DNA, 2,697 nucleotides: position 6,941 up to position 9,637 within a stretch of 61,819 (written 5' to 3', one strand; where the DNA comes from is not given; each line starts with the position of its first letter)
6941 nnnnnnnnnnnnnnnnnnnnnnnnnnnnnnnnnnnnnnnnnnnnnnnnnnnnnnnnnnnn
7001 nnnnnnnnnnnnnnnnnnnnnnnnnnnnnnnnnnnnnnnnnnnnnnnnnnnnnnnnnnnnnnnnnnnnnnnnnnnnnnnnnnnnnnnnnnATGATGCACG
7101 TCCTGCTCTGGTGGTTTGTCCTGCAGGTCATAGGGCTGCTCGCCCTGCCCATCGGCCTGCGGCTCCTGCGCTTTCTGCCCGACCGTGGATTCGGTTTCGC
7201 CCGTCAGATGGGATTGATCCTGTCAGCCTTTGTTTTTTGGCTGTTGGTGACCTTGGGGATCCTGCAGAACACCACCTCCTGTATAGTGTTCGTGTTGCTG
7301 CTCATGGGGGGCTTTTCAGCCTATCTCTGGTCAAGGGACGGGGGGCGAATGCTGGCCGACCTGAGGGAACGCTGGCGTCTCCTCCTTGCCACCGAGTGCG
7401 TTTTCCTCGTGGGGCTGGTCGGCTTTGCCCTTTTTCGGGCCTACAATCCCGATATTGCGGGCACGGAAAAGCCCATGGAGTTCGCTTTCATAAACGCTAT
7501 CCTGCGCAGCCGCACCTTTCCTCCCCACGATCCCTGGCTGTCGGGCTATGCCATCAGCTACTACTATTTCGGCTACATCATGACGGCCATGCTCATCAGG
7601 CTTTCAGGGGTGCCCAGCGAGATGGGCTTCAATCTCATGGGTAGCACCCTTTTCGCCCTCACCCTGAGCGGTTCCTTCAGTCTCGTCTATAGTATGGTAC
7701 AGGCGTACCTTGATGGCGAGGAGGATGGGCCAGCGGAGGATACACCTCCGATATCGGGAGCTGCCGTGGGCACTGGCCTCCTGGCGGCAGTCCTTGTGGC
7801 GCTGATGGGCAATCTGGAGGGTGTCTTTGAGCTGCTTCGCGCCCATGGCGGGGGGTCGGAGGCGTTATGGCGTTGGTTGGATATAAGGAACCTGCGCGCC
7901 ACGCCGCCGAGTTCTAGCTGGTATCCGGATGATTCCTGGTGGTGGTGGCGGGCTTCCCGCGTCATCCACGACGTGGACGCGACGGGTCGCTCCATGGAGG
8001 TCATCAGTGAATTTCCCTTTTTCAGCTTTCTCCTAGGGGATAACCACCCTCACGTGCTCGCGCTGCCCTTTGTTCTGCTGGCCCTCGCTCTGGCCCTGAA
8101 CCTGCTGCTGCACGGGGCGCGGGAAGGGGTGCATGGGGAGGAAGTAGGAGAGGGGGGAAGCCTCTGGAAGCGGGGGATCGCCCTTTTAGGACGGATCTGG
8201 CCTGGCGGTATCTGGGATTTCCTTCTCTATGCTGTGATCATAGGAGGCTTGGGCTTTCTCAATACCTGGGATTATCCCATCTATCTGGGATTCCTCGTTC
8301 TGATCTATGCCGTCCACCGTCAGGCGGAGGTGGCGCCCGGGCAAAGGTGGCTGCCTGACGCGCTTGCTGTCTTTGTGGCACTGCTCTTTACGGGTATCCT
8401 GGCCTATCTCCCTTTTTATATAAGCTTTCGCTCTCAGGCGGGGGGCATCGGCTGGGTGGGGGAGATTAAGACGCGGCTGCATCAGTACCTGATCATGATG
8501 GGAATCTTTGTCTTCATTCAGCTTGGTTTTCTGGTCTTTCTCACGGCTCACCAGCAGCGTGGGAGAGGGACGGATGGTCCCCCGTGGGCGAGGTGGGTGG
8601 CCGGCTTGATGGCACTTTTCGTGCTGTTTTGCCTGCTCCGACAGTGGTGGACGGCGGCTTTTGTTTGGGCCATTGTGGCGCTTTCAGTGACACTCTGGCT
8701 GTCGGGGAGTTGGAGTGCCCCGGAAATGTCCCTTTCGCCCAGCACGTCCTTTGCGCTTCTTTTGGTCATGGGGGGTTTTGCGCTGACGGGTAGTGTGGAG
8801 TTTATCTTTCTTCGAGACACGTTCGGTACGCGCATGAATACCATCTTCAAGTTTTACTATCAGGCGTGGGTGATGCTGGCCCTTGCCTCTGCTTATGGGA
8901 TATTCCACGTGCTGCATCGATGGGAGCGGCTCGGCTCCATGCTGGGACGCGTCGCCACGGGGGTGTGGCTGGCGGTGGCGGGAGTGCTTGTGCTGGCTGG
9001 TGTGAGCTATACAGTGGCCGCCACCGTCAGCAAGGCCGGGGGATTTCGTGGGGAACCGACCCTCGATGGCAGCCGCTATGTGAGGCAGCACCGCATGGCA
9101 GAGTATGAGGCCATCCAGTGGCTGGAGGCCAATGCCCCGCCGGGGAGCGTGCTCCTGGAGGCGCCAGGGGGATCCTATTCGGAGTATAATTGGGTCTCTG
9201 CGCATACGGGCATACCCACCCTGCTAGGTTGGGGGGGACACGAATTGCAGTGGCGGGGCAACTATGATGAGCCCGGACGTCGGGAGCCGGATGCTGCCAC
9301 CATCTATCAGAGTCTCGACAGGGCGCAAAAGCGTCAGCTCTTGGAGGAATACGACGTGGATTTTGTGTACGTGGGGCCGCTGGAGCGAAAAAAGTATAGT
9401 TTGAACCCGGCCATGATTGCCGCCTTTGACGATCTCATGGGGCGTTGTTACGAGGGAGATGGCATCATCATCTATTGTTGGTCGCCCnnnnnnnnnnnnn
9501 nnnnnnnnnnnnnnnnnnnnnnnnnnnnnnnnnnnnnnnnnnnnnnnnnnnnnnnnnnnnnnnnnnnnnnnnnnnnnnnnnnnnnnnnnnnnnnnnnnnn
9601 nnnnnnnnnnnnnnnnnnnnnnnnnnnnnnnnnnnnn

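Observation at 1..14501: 14.5-kb co-directional block of giant GT-C-type / DUF2298 'YYY' / TIGR03663-type membrane proteins of unknown function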

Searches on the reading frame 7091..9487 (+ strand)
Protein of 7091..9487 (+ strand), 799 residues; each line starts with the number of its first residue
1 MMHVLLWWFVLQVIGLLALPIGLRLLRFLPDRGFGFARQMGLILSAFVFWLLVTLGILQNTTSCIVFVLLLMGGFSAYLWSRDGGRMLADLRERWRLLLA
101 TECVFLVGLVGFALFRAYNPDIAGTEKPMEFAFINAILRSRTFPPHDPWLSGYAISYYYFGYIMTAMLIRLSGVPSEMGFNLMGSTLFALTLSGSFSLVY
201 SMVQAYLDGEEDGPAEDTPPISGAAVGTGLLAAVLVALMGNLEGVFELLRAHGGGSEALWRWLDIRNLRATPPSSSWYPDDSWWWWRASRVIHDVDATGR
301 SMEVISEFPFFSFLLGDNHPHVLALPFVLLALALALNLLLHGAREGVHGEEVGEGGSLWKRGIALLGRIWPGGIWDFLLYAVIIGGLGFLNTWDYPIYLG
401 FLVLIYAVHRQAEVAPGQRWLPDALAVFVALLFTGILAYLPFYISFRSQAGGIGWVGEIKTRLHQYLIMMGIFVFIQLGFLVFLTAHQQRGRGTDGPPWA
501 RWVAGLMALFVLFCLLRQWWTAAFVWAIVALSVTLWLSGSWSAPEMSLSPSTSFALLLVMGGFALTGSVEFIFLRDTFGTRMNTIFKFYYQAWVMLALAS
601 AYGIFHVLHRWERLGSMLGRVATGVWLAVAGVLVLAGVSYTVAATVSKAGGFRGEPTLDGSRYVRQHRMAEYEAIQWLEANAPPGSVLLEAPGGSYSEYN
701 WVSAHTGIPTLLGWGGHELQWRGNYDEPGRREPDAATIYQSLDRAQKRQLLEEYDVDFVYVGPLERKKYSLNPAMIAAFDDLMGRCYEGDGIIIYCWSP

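Call 5: search_protein_families(library=pfam, proteins=[window:7091-9487:+], max_evalue=0.01)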
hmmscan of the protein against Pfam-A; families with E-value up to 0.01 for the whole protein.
window:7091-9487:+ (799 aa): 1 family
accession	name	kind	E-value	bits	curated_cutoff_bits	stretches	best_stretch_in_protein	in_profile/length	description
PF10060.15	DUF2298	-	9.3e-118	394.7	27.8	1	44-596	1-488/488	Uncharacterized membrane protein (DUF2298)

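Call 6: search_protein_families(library=ncbifam, proteins=[window:7091-9487:+], max_evalue=0.01)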
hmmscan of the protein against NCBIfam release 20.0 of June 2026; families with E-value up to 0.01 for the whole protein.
window:7091-9487:+ (799 aa): 1 family
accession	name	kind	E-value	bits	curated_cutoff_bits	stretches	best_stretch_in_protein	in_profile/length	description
TIGR03662.1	Chlor_Arch_YYY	subfamily_domain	7.3e-167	557.2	300.25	1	2-795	3-724/727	chlor_Arch_YYY domain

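Call 14: find_homologous_proteins(query=window:7091-9487:+, max_evalue=0.00001)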
Query window:7091-9487:+ (799 aa): 5867 proteins with E <= 0.00001 among 8000 candidates; the best 120 are listed.
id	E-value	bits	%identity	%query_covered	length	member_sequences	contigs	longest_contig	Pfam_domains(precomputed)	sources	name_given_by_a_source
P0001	0.0e+0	1829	100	100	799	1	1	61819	PF10060.16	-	-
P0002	0.0e+0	1604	88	100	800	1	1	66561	PF10060.16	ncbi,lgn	ncbi:MAG: DUF2298 domain-containing protein [Anaerolineales bacterium]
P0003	0.0e+0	1466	81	100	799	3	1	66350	PF10060.16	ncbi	ncbi:MAG: DUF2298 domain-containing protein [Chloroflexota bacterium]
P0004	0.0e+0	1430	79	100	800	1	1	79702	PF10060.16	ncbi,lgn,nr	ncbi:MAG: DUF2298 domain-containing protein [Chloroflexota bacterium]|nr:DUF2298 domain-containing p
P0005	0.0e+0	1271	77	89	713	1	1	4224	PF10060.16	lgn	-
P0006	0.0e+0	1086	61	99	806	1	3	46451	PF10060.16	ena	-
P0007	0.0e+0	1084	57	100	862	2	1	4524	PF10060.16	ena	-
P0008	0.0e+0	1063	61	100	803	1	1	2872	PF10060.16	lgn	-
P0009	0.0e+0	1047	59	100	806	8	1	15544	PF10060.16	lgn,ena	-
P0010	0.0e+0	1042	60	100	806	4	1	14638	PF10060.16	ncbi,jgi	-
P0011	0.0e+0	1037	60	100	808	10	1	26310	PF10060.16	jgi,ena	-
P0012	0.0e+0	1032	60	99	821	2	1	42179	PF10060.16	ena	-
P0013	0.0e+0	1032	59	100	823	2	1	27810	PF10060.16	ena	-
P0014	0.0e+0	1030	61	98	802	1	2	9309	PF10060.16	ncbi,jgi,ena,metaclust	metaclust:\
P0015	0.0e+0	1030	59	99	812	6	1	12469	PF10060.16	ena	-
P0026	1.1e-289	981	57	100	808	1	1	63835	PF10060.16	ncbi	ncbi:MAG: DUF2298 domain-containing protein [Anaerolineae bacterium]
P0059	1.9e-248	845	51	99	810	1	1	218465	PF10060.16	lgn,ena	-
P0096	3.6e-218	745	50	99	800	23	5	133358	PF10060.16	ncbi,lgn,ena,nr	ncbi:MAG: hypothetical protein GXY68_13450 [Chloroflexi bacterium]|nr:hypothetical protein [Chlorofl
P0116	9.6e-210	717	47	99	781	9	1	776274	PF10060.16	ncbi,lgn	ncbi:MAG: DUF2298 domain-containing protein [Anaerolineae bacterium]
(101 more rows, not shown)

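Call 15: search_solved_structures(query=window:7091-9487:+, max_evalue=10)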
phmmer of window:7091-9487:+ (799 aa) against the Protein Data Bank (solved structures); distinct sequences matched with E-value up to 10: 0.

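Call 20: find_encoding_contigs(protein=P0002, flank=10000, max_places=2)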
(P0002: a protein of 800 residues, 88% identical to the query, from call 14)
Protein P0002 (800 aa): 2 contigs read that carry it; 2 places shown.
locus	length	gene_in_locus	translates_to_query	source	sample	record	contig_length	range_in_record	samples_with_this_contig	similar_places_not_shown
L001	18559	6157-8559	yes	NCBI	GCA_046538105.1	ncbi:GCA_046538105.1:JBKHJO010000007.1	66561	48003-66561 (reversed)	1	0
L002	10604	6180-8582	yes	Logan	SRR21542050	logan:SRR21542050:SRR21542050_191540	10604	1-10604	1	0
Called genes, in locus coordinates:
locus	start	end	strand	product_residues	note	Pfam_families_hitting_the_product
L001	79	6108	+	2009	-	PF10060:DUF2298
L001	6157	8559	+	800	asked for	PF10060:DUF2298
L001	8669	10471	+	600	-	-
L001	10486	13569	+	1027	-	PF13231:PMT_2, PF08450:SGL (faint), PF01436:NHL, PF17170:DUF5128 (faint), PF25021:TEN_NHL (faint), PF01436:NHL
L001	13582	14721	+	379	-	PF01071:GARS_A (weak), PF08442:ATP-grasp_2, PF13549:ATP-grasp_5, PF24948:Citrate_synth_N, PF00549:Ligase_CoA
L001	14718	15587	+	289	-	PF02629:CoA_binding, PF13607:Succ_CoA_lig, PF00549:Ligase_CoA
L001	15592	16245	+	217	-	PF00702:Hydrolase, PF12710:HAD, PF13419:HAD_2, PF13242:Hydrolase_like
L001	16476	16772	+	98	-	PF13484:Fer4_16 (faint), PF12797:Fer4_2 (faint), PF13237:Fer4_10, PF00037:Fer4 (faint), PF14697:Fer4_21 (weak), PF12800:Fer4_4 (faint), PF12838:Fer4_7, PF13187:Fer4_9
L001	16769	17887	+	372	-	PF01855:POR_N, PF02780:Transketolase_C, PF17147:PFOR_II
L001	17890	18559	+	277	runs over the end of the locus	PF02775:TPP_enzyme_C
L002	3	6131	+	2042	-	?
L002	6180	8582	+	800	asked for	PF10060:DUF2298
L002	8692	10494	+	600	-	-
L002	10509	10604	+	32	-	?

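Call 21: find_encoding_contigs(protein=P0026, flank=10000, max_places=2)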
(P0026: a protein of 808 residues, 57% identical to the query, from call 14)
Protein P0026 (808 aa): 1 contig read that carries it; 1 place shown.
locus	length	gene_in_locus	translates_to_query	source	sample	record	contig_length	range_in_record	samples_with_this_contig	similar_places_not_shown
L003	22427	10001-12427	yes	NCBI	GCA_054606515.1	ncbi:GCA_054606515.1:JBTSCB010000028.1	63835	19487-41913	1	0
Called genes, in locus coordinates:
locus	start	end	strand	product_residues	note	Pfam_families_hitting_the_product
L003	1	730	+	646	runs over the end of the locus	PF13231:PMT_2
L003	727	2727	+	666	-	PF13231:PMT_2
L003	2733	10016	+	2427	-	PF02366:PMT, PF13231:PMT_2, PF10060:DUF2298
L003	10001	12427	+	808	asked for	PF10060:DUF2298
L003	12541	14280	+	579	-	-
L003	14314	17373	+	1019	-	PF13231:PMT_2, PF25021:TEN_NHL (faint), PF01436:NHL (weak), PF17170:DUF5128 (faint), PF01436:NHL, PF08450:SGL (weak), PF01436:NHL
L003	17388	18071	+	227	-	PF00702:Hydrolase, PF12710:HAD, PF13419:HAD_2, PF13242:Hydrolase_like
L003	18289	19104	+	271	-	PF01026:TatD_DNase (weak), PF04909:Amidohydro_2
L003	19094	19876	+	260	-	PF04909:Amidohydro_2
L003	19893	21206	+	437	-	PF00202:Aminotran_3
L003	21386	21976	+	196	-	PF00293:NUDIX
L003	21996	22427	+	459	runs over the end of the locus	PF01743:PolyA_pol, PF12627:PolyA_pol_RNAbd, PF13735:tRNA_NucTran2_2 (weak)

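Call 22: find_encoding_contigs(protein=P0116, flank=10000, max_places=1)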
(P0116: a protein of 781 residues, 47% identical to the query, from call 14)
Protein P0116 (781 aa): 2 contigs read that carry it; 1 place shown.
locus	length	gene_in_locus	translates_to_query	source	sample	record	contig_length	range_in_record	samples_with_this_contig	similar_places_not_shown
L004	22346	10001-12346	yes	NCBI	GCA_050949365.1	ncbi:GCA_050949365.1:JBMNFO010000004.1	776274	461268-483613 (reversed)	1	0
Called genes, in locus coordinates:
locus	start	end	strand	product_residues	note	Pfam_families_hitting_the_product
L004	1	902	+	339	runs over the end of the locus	PF03706:LPG_synthase_TM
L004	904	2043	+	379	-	PF13439:Glyco_transf_4, PF13579:Glyco_trans_4_4, PF20706:GT4-conflict, PF00534:Glycos_transf_1, PF13692:Glyco_trans_1_4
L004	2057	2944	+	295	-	PF01209:Ubie_methyltran (weak), PF02353:CMAS (faint), PF13489:Methyltransf_23, PF13847:Methyltransf_31, PF08241:Methyltransf_11, PF08242:Methyltransf_12, PF13649:Methyltransf_25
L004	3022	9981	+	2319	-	PF02366:PMT, PF13231:PMT_2, PF10060:DUF2298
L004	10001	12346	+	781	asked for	PF10060:DUF2298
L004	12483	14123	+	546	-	PF13231:PMT_2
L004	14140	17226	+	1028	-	PF13231:PMT_2, PF01436:NHL (weak), PF06739:SBBP (faint), PF13449:Phytase-like (faint), PF24684:Vgb_lyase (faint), PF25021:TEN_NHL (faint), PF08450:SGL, PF01436:NHL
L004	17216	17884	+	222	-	PF00702:Hydrolase, PF12710:HAD, PF13419:HAD_2, PF13242:Hydrolase_like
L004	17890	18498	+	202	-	PF00293:NUDIX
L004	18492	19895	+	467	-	PF01743:PolyA_pol, PF12627:PolyA_pol_RNAbd (weak), PF13735:tRNA_NucTran2_2 (weak)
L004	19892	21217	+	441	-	PF01595:CNNM, PF00571:CBS, PF03471:CorC_HlyC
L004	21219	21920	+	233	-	PF07228:SpoIIE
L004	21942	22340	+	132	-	-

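Call 23: find_encoding_contigs(protein=P0059, flank=10000, max_places=1)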
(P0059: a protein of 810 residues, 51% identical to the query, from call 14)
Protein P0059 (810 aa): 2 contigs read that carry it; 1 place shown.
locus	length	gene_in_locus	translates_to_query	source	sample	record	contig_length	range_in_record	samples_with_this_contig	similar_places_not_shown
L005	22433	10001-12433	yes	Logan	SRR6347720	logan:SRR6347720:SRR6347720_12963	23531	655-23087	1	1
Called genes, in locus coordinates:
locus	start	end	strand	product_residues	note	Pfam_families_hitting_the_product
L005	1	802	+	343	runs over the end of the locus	PF03706:LPG_synthase_TM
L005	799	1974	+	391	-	PF13439:Glyco_transf_4, PF13579:Glyco_trans_4_4, PF20706:GT4-conflict, PF00534:Glycos_transf_1, PF13692:Glyco_trans_1_4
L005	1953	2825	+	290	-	PF00891:Methyltransf_2 (weak), PF01209:Ubie_methyltran, PF13489:Methyltransf_23, PF05175:MTS (weak), PF13649:Methyltransf_25, PF13847:Methyltransf_31, PF08241:Methyltransf_11, PF08242:Methyltransf_12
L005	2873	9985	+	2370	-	PF13231:PMT_2, PF10060:DUF2298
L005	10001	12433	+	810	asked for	PF10060:DUF2298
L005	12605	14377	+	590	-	-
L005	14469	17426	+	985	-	PF13231:PMT_2, PF06739:SBBP (faint), PF02393:US22 (faint), PF08450:SGL (faint), PF25021:TEN_NHL (faint), PF01436:NHL, PF17170:DUF5128 (weak), PF01436:NHL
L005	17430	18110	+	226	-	PF00702:Hydrolase, PF12710:HAD, PF13419:HAD_2, PF13242:Hydrolase_like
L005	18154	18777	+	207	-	PF00293:NUDIX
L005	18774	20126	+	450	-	PF01743:PolyA_pol, PF12627:PolyA_pol_RNAbd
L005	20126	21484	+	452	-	PF01595:CNNM, PF00571:CBS, PF03471:CorC_HlyC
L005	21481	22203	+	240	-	PF07228:SpoIIE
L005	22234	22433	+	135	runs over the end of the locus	-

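Call 24: find_encoding_contigs(protein=P0096, flank=10000, max_places=1)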
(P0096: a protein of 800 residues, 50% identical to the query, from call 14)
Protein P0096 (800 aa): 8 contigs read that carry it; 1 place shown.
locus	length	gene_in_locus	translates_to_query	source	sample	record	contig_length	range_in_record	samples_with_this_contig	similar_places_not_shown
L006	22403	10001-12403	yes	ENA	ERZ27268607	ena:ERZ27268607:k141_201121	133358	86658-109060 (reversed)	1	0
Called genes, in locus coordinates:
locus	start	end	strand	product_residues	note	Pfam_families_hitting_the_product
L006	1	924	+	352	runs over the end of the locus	PF03706:LPG_synthase_TM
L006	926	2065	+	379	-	PF13439:Glyco_transf_4, PF13579:Glyco_trans_4_4, PF20706:GT4-conflict, PF00534:Glycos_transf_1, PF13692:Glyco_trans_1_4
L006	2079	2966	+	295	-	PF01209:Ubie_methyltran (weak), PF02353:CMAS (weak), PF13489:Methyltransf_23, PF13847:Methyltransf_31, PF08241:Methyltransf_11, PF08242:Methyltransf_12, PF13649:Methyltransf_25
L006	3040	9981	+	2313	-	PF03901:Glyco_transf_22 (faint), PF13231:PMT_2, PF10060:DUF2298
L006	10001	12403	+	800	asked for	PF10060:DUF2298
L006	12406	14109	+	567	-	PF13231:PMT_2 (weak)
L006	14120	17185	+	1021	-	PF13231:PMT_2, PF01436:NHL (weak), PF24684:Vgb_lyase (faint), PF25021:TEN_NHL (faint), PF01436:NHL, PF08450:SGL, PF01436:NHL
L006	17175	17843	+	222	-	PF00702:Hydrolase, PF12710:HAD, PF13419:HAD_2, PF13242:Hydrolase_like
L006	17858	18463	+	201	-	PF00293:NUDIX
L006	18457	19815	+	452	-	PF01743:PolyA_pol, PF12627:PolyA_pol_RNAbd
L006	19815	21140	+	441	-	PF01595:CNNM, PF00571:CBS (weak), PF03471:CorC_HlyC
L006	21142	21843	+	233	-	PF07228:SpoIIE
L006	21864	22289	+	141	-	-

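Call 30: find_related_loci(query=A1, collection=genome_contigs, flank=10000)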
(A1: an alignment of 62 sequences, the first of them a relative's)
Query A1 (799 aa) in genome_contigs; peptide patterns used: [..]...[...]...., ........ (x = any residue, [..] = any of these).
600 stretches matched a pattern (row limit reached: there are more); 586 encode a relative of the query (tblastn E <= 1e-3); the best 80 are kept; 80 distinct loci.
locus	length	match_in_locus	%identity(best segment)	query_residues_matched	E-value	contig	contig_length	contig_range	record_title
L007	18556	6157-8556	88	1-799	0e+0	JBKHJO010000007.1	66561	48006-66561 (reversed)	MAG: Anaerolineales bacterium isolate D4M11_9 NODE_117_length_66561_cov_20.294876, whole genome shotgun sequence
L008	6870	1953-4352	59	2-795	0e+0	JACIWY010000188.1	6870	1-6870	MAG: Chloroflexota bacterium isolate MAG-38 Chloroflexota_C3_bin14_Scaffold_188, whole genome shotgun sequence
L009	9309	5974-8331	61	15-795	0e+0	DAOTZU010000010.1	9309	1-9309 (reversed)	MAG TPA_asm: Anaerolineae bacterium isolate H6_558 k131_1152708, whole genome shotgun sequence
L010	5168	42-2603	47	1-795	0e+0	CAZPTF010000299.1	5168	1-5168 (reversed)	MAG TPA_asm: uncultured Anaerolineae bacterium isolate SRP241326_co3_194 genome assembly, contig: NODE_17336_length_5168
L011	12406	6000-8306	50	1-795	0e+0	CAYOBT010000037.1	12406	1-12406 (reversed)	MAG TPA_asm: uncultured Anaerolineales bacterium isolate binchicken_co334_27 genome assembly, contig: NODE_9241_length_1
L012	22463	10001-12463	44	1-795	0e+0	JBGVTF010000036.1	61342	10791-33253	MAG: Anaerolineae bacterium isolate S_237_B7 k127_570334, whole genome shotgun sequence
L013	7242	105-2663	41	1-798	0e+0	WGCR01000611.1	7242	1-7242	MAG: Anaerolineae bacterium isolate S145_12 k151_83804, whole genome shotgun sequence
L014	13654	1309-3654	45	1-795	0e+0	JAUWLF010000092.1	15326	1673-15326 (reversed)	MAG: Chloroflexota bacterium isolate CSMAG_2365 CSMAG_2365_k141_404201_length_15326_cov_20.9710, whole genome shotgun se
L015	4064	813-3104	44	3-795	0e+0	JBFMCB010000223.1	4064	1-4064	MAG: Chloroflexota bacterium isolate MAG180 MAG180_223, whole genome shotgun sequence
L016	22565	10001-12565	44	1-799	0e+0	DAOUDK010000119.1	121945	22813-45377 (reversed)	MAG TPA_asm: Anaerolineae bacterium isolate M42_99 k117_186321, whole genome shotgun sequence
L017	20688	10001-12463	45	1-797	4e-172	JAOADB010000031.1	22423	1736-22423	MAG: Caldilineales bacterium isolate SKW222 NODE_30_length_22423_cov_2.448179, whole genome shotgun sequence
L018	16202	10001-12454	40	1-797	1e-166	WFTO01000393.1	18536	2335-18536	MAG: Anaerolineae bacterium isolate S139_26_esom k151_594807, whole genome shotgun sequence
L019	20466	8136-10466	44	2-795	3e-166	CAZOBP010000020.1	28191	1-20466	MAG TPA_asm: uncultured Anaerolineales bacterium isolate binchicken_co228_446 genome assembly, contig: NODE_2136_length_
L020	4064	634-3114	40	1-796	8e-170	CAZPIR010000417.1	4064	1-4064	MAG TPA_asm: uncultured Anaerolineaceae bacterium isolate SRP272421_co4_372 genome assembly, contig: NODE_84248_length_4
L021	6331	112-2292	42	1-796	9e-165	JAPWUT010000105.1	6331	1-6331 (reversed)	MAG: Anaerolineae bacterium isolate RSWS10 scaffold_3017_c1, whole genome shotgun sequence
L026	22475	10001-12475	39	1-795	7e-154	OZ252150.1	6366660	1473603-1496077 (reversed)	MAG: Anaerolineales bacterium isolate ed016152-bc35-4daa-af1a-9bf7613e1c63 genome assembly, chromosome: 1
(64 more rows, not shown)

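Call 31: predict_structure(alignment_id=A1)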
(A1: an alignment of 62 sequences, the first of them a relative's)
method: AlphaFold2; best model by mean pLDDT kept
length: 799 residues; sequences in the alignment: 62
mean_pLDDT: 88.3   pTM: 0.92
mean pLDDT of the five models: 88.3, 88.0, 87.8, 85.9, 85.5
residues with pLDDT >= 90: 495; 70-90: 224; 50-70: 74; < 50: 6
segments of 3 or more residues with pLDDT < 50: 347-349
pLDDT, mean of each block of 10 residues (from residue 1): 95 98 95 96 97 95 98 97 95 95 98 91 67 88 71 61 95 94 96 98 93 60 95 98 93 91 85 86 85 84 86 84 94 96 57 67 77 89 93 92 89 68 92 94 77 86 95 98 86 70 93 96 97 89 70 97 96 85 90 98 96 89 97 97 92 89 88 94 89 68 87 66 72 93 95 93 92 95 93 85
secondary structure, 60 per line:
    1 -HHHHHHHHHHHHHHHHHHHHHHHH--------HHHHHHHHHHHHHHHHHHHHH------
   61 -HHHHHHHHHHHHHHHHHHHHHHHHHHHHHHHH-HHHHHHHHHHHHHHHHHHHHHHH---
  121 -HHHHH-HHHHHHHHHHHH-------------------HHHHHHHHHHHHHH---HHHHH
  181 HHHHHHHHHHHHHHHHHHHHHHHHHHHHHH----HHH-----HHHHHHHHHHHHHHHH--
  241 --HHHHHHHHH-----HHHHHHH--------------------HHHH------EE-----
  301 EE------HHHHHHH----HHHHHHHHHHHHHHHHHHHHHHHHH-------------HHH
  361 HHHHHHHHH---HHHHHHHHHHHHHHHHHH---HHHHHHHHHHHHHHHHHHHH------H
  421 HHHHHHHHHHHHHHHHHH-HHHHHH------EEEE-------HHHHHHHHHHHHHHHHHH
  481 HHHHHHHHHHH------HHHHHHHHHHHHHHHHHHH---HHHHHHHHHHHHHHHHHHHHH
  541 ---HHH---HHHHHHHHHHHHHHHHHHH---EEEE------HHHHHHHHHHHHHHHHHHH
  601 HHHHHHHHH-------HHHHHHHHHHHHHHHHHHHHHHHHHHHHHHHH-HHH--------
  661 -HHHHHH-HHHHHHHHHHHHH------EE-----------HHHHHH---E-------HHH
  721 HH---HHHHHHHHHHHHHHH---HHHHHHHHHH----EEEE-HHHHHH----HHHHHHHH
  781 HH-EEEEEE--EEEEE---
elements in order (helices of 4 or more, strands of 3 or more residues): H2-25 H34-54 H62-93 H95-117 H122-126 H128-139 H159-172 H176-210 H223-238 H243-251 H257-263 H284-287 H309-315 H320-344 H358-369 H373-390 H394-413 H420-438 H440-445 E452-455 H463-491 H498-516 H520-540 H550-568 E572-575 H582-609 H617-648 H662-667 H669-681 H701-706 H718-722 H726-740 H744-753 E758-761 H763-768 H773-782 E784-789 E792-796
